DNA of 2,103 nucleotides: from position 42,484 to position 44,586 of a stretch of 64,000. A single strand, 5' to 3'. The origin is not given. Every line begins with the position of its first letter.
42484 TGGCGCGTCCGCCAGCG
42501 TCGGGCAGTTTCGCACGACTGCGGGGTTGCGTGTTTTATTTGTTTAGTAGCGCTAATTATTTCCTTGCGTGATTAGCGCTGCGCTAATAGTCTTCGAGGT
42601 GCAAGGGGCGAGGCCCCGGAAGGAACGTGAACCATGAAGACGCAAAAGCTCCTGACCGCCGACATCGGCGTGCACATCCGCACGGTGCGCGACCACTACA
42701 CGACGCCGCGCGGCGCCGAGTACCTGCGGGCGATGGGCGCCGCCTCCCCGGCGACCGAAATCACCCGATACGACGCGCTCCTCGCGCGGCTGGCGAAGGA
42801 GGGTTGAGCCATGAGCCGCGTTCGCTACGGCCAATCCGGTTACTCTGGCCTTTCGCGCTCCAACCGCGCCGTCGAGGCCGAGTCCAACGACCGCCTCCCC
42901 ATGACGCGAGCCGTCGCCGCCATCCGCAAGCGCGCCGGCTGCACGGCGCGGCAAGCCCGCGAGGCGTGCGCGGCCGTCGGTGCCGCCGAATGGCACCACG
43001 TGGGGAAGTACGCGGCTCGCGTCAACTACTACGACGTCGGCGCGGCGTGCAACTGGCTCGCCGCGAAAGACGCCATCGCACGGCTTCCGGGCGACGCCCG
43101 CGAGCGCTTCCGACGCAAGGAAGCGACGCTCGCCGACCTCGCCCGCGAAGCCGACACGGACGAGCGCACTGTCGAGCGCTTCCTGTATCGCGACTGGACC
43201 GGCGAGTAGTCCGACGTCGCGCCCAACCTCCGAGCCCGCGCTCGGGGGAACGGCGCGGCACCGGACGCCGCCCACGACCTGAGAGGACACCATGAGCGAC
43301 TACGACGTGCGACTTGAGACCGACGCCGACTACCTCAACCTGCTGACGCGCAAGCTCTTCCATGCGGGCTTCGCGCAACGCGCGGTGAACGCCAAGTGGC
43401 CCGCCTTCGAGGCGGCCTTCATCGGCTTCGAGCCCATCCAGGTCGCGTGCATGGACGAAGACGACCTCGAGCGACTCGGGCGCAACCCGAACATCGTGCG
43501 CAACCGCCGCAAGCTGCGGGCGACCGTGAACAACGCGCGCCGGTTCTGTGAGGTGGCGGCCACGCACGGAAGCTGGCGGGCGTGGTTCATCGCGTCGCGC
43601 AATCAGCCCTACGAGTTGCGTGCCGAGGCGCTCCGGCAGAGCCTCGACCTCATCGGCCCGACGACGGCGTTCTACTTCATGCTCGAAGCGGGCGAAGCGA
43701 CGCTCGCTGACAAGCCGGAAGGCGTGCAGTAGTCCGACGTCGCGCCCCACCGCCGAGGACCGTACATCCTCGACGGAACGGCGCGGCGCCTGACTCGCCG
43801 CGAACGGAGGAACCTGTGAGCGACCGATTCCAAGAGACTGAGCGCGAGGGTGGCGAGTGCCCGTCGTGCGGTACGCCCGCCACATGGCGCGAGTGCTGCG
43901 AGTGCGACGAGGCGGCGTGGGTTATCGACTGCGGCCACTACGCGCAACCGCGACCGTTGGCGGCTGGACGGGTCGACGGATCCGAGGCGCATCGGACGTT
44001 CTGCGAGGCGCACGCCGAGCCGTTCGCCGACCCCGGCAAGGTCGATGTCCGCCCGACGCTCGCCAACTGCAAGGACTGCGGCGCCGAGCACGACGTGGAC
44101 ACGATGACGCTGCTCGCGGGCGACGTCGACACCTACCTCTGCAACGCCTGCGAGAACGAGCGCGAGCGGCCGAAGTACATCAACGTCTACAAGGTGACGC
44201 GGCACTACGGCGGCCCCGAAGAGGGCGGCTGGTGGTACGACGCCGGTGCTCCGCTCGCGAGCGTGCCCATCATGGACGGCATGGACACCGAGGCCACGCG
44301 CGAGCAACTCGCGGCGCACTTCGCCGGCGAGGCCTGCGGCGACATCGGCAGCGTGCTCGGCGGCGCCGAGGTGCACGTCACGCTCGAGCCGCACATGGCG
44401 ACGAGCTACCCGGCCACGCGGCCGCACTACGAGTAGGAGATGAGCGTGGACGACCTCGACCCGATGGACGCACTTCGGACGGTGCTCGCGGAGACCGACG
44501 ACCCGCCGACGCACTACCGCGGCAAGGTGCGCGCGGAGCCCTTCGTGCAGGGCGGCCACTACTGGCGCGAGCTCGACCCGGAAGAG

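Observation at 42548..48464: Plus-strand 12-gene island splits portal from terminase and is fronted twice by the same 17-bp palindromic operator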

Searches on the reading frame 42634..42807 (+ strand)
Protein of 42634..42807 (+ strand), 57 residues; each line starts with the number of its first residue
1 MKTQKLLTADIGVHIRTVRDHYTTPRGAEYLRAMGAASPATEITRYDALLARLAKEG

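Call 11: search_protein_families(library=pfam, max_evalue=0.1, proteins=[window:42634-42807:+])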
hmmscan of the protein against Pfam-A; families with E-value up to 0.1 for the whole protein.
window:42634-42807:+ (57 aa): 0 families

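Call 12: search_protein_families(library=phrogs, max_evalue=0.01, proteins=[window:42634-42807:+])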
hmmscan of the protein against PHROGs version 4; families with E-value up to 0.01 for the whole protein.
window:42634-42807:+ (57 aa): 0 families

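Call 48: search_protein_families(library=ncbifam, max_evalue=0.1, proteins=[window:42634-42807:+])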
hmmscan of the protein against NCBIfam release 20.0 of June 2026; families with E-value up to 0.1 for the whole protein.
window:42634-42807:+ (57 aa): 0 families

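Call 98: predict_structure(protein=window:42634-42807:+)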
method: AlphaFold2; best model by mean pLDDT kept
length: 57 residues; sequences in the alignment: 1
mean_pLDDT: 87.5   pTM: 0.66
mean pLDDT of the five models: 87.5, 82.0, 78.0, 75.2, 71.6
residues with pLDDT >= 90: 37; 70-90: 14; 50-70: 6; < 50: 0
segments of 3 or more residues with pLDDT < 50: none
pLDDT, mean of each block of 10 residues (from residue 1): 69 94 93 89 94 86
secondary structure, 60 per line:
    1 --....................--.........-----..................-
elements in order: H3-22 H25-33 H39-56

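Call 102: fold_search(model_id=the predicted structure, library=pdb)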
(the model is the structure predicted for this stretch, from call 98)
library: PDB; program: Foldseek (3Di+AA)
matches with E <= 10: 45; with E <= 0.001: 0
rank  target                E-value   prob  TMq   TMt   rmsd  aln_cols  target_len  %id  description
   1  6ei6_A                3.5e+00  0.12  0.41  0.12   6.4        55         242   13  CC2D1B coordinates ESRCT-III activity during the mitotic reformation of the nuclear envelope (released 2018-10-10)
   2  4biy_B                4.3e+00  0.12  0.43  0.15   5.6        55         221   24  Crystal structure of CpxAHDC (monoclinic form 2) (released 2014-02-12)
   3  8buu_Y                4.3e+00  0.10  0.39  0.36   6.3        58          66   17  ARE-ABCF VmlR2 bound to a 70S ribosome (released 2023-04-05)
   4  4bix_B                4.6e+00  0.12  0.44  0.15   5.7        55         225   24  Crystal structure of CpxAHDC (monoclinic form 1) (released 2014-02-12)
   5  6r1o                  4.9e+00  0.09  0.38  0.08   6.2        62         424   13  Crystal structure of E. coli seryl-tRNA synthetase complexed to a seryl sulfamoyl adenosine derivative (released 2020-01-22)
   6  5ka6_C                5.6e+00  0.11  0.48  0.39   5.1        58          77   19  HIV-1 gp41 variant Q552R and L555M resistance mutations (released 2016-12-14)
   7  1z0p                  5.6e+00  0.08  0.38  0.31   6.0        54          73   13  Crystal structure of the Protein of Unknown Function SPY1572 from Streptococcus pyogenes (released 2005-04-19)
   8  8vaa_K                6.0e+00  0.07  0.36  0.30   8.3        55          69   22  Actin-binding domain of Legionella pneumophila effector LFAT1 (lpg1387) bound to F-actin (released 2024-12-18)
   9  3k9a                  6.4e+00  0.28  0.64  0.46   4.1        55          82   16  Crystal Structure of HIV gp41 with MPER (released 2010-05-26)
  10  8uu5_1                6.4e+00  0.08  0.39  0.37   4.9        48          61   14  Cryo-EM structure of the Listeria innocua 70S ribosome (head-swiveled) in complex with pe/E-tRNA (structure I-B) (released 2024-02-28)
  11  9ijj_AC               6.4e+00  0.06  0.33  0.06   4.7        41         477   20  In situ structure of the central apparatus in mouse sperm axoneme. (released 2025-06-04)
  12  6he1_A                6.8e+00  0.28  0.66  0.10   3.8        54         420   11  Pseudomonas aeruginosa Seryl-tRNA Synthetase in Complex with 5'-O-(N-(L-seryl)-sulfamoyl)N3-methyluridine (released 2019-12-04)
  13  3d0t_B                6.8e+00  0.21  0.65  0.50   3.6        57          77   14  Structure of the BNB domain of the Hsp70 cochaperone Bag2 (released 2008-11-25)
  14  4biz_B                6.8e+00  0.10  0.47  0.16   5.7        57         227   23  Crystal structure of CpxAHDC (orthorhombic form 2) (released 2014-04-23)
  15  8qcq_Y                6.8e+00  0.09  0.40  0.36   4.8        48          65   17  B. subtilis ApdA-stalled ribosomal complex (released 2024-03-20)
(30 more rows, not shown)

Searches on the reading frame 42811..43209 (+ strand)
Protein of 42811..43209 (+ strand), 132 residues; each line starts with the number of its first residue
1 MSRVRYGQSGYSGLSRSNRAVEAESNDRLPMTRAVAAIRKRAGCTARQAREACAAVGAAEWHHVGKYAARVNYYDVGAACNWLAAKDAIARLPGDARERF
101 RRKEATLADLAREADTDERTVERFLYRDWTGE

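Call 11: search_protein_families(library=pfam, max_evalue=0.1, proteins=[window:42811-43209:+])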
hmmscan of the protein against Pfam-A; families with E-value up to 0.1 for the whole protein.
window:42811-43209:+ (132 aa): 2 families
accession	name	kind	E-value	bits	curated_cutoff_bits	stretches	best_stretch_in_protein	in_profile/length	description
PF13693.12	HTH_35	-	0.0066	16.9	25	1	100-130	11-41/75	Winged helix-turn-helix DNA-binding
PF12244.13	DUF3606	-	0.059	13.6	24.3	0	39-59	25-45/54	Protein of unknown function (DUF3606)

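Call 12: search_protein_families(library=phrogs, max_evalue=0.01, proteins=[window:42811-43209:+])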
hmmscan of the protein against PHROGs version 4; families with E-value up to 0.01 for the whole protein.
window:42811-43209:+ (132 aa): 0 families

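Call 48: search_protein_families(library=ncbifam, max_evalue=0.1, proteins=[window:42811-43209:+])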
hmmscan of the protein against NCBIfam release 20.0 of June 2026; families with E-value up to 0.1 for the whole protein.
window:42811-43209:+ (132 aa): 1 family
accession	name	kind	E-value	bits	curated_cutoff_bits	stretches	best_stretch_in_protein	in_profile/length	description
TIGR04111.1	BcepMu_gp16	hypoth_equivalog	0.033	14.1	34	1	95-125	4-34/55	phage-associated protein, BcepMu gp16 family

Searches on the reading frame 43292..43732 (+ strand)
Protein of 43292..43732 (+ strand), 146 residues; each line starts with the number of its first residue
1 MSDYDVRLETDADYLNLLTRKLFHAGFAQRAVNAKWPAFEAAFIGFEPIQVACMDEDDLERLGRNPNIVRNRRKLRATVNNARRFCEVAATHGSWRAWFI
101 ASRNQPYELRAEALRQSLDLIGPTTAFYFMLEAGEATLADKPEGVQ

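Call 11: search_protein_families(library=pfam, max_evalue=0.1, proteins=[window:43292-43732:+])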
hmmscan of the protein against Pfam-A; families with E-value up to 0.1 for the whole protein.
window:43292-43732:+ (146 aa): 1 family
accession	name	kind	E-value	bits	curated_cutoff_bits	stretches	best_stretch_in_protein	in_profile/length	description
PF03352.18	Adenine_glyco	-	1.3e-18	68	25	1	11-106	23-119/177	Methyladenine glycosylase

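Call 12: search_protein_families(library=phrogs, max_evalue=0.01, proteins=[window:43292-43732:+])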
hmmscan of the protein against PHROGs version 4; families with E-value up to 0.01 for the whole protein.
window:43292-43732:+ (146 aa): 0 families

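Call 25: list_cluster_members(proteins=[P0001, window:43292-43732:+, window:45666-47291:+, window:42634-42807:+, window:44814-45071:+])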
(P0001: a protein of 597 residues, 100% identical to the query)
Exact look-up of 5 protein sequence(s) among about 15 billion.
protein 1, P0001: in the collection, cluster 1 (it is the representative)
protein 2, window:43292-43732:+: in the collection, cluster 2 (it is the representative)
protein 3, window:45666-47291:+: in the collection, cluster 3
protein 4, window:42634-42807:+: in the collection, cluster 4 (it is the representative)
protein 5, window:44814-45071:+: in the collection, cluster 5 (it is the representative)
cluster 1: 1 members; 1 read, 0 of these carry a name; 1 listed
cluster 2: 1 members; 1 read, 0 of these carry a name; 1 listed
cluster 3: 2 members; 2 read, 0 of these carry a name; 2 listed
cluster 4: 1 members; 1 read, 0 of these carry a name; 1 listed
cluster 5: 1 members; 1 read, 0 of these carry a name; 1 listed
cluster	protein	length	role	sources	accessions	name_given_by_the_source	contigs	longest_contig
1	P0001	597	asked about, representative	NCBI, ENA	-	-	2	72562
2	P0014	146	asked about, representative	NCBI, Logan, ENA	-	-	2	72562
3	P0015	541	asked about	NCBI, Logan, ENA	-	-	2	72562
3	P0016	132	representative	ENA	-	-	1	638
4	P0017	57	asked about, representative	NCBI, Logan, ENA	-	-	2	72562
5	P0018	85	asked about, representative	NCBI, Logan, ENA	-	-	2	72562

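Call 44: search_solved_structures(query=window:43292-43732:+, max_evalue=0.01, show_alignments=1)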
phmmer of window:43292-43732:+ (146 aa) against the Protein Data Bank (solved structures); distinct sequences matched with E-value up to 0.01: 7.
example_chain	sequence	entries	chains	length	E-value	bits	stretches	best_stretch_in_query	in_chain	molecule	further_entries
2jg6_A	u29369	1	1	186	4.6e-14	56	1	16-113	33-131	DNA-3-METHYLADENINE GLYCOSIDASE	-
4ai4_A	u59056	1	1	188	4.7e-14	55.9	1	16-113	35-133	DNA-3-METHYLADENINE GLYCOSYLASE I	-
4ai5_A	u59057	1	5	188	4.8e-14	55.9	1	16-113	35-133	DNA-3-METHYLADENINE GLYCOSYLASE I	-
4aia_A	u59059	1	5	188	4.8e-14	55.9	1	16-113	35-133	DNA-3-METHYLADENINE GLYCOSYLASE I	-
2ofk_A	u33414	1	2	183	6.1e-10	42.6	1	23-102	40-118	3-methyladenine DNA glycosylase I, constitutive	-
2ofi_A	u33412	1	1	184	6.2e-10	42.6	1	23-102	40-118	3-methyladenine DNA glycosylase I, constitutive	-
1lmz_A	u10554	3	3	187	1e-09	41.9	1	21-111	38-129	3-methyladenine DNA glycosylase I (TAG) | DNA-3-methyladenine glycosylase I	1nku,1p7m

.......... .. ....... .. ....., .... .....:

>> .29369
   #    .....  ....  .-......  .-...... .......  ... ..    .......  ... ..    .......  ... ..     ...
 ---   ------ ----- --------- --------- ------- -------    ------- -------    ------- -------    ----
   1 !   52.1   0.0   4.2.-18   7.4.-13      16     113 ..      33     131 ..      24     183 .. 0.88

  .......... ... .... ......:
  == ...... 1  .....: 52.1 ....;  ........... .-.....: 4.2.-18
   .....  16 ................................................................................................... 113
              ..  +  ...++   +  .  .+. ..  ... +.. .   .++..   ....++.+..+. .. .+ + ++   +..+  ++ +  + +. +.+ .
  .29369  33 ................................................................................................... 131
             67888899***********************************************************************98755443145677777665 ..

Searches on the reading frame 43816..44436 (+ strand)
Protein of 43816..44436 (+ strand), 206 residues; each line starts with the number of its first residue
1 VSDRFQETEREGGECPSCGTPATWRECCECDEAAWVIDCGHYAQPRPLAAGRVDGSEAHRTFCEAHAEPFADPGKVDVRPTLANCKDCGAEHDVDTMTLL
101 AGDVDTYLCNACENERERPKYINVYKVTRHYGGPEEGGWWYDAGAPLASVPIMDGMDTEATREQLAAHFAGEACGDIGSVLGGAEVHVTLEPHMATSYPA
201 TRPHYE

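Call 11: search_protein_families(library=pfam, max_evalue=0.1, proteins=[window:43816-44436:+])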
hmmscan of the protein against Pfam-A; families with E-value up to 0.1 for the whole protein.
window:43816-44436:+ (206 aa): 0 families

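Call 12: search_protein_families(library=phrogs, max_evalue=0.01, proteins=[window:43816-44436:+])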
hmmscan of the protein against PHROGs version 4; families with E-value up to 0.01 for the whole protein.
window:43816-44436:+ (206 aa): 3 families
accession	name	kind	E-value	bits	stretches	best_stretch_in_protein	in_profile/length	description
phrog_30656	-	unknown function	2e-14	54.8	1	109-206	22-124/124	-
phrog_7302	-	unknown function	1.1e-06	29.7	1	116-153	11-48/103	-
phrog_24642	-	unknown function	0.0019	19.1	1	118-141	22-45/134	-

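Call 43: search_solved_structures(query=window:43816-44436:+, max_evalue=1)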
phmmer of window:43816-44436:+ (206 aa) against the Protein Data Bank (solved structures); distinct sequences matched with E-value up to 1: 0.

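Call 48: search_protein_families(library=ncbifam, max_evalue=0.1, proteins=[window:43816-44436:+])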
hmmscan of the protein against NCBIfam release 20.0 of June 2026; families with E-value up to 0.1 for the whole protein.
window:43816-44436:+ (206 aa): 0 families

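Call 49: search_dna_similar(query=window:43816-44436:+, collection=phages, mode=protein, max_evalue=0.001, max_rows=20)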
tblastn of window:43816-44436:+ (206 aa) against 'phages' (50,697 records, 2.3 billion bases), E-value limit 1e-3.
Records with a match: 14; places in all: 25; records where one place covers at least 80% of the query: 0.
Best place of each record, by identity: <60% 14.
By first word of the organism name: Streptomyces 10; Bacillus 3; Bacteriophage 1.
By host as written in the record: Streptomyces lividans JI 1326 6; - 3; Bacillus megaterium 2; Streptomyces venezuelae ATCC 10712 2; Cytobacillus oceanisediminis 1.
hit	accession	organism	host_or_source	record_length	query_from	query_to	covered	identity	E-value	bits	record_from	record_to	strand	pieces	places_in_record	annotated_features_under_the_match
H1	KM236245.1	Bacillus phage Mater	Bacillus megaterium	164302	109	206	48%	38.5%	5e-11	67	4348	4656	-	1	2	right and left terminal repeat sequences and all genes contained ... | hypothetical protein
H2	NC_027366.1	Bacillus phage Mater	Bacillus megaterium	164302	109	206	48%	38.5%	5e-11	67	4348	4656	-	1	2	right and left terminal repeat sequences and all genes contained ... | hypothetical protein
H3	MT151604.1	Bacillus phage P59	Cytobacillus oceanisediminis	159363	121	206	42%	41.9%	5e-10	64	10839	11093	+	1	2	repeat_region | hypothetical protein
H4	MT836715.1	Bacteriophage sp.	human fecal samples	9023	122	205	41%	36.3%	3e-4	47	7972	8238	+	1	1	record has no annotation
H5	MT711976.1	Streptomyces phage Coruscant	Streptomyces venezuelae ATCC 10712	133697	114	203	44%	33.0%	3e-7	56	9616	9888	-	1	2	hypothetical protein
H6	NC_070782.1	Streptomyces phage Coruscant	Streptomyces venezuelae ATCC 10712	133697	114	203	44%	33.0%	3e-7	56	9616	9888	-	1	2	hypothetical protein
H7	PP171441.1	Streptomyces phage Mandalore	soil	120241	121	203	40%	34.8%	5e-5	49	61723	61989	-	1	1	record has no annotation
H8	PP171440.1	Streptomyces phage DekoNeimoidia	soil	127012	121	206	42%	31.5%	2e-4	47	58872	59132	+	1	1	record has no annotation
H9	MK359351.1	Streptomyces phage BoomerJR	Streptomyces lividans JI 1326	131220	118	180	31%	35.9%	1e-4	48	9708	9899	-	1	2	21: hypothetical protein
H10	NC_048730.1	Streptomyces phage Yaboi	Streptomyces lividans JI 1326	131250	118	180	31%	35.9%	1e-4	48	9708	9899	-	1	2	20: hypothetical protein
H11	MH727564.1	Streptomyces phage Yaboi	Streptomyces lividans JI 1326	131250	118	180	31%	35.9%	1e-4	48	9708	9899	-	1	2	20: hypothetical protein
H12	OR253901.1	Streptomyces phage Sollertia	Streptomyces lividans JI 1326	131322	118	180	31%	35.9%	1e-4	48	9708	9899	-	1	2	21: hypothetical protein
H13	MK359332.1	Streptomyces phage Genie2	Streptomyces lividans JI 1326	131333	118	180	31%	35.9%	1e-4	48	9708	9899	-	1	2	21: hypothetical protein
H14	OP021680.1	Streptomyces phage Stanimal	Streptomyces lividans JI 1326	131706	118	180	31%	35.9%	1e-4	48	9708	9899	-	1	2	21: hypothetical protein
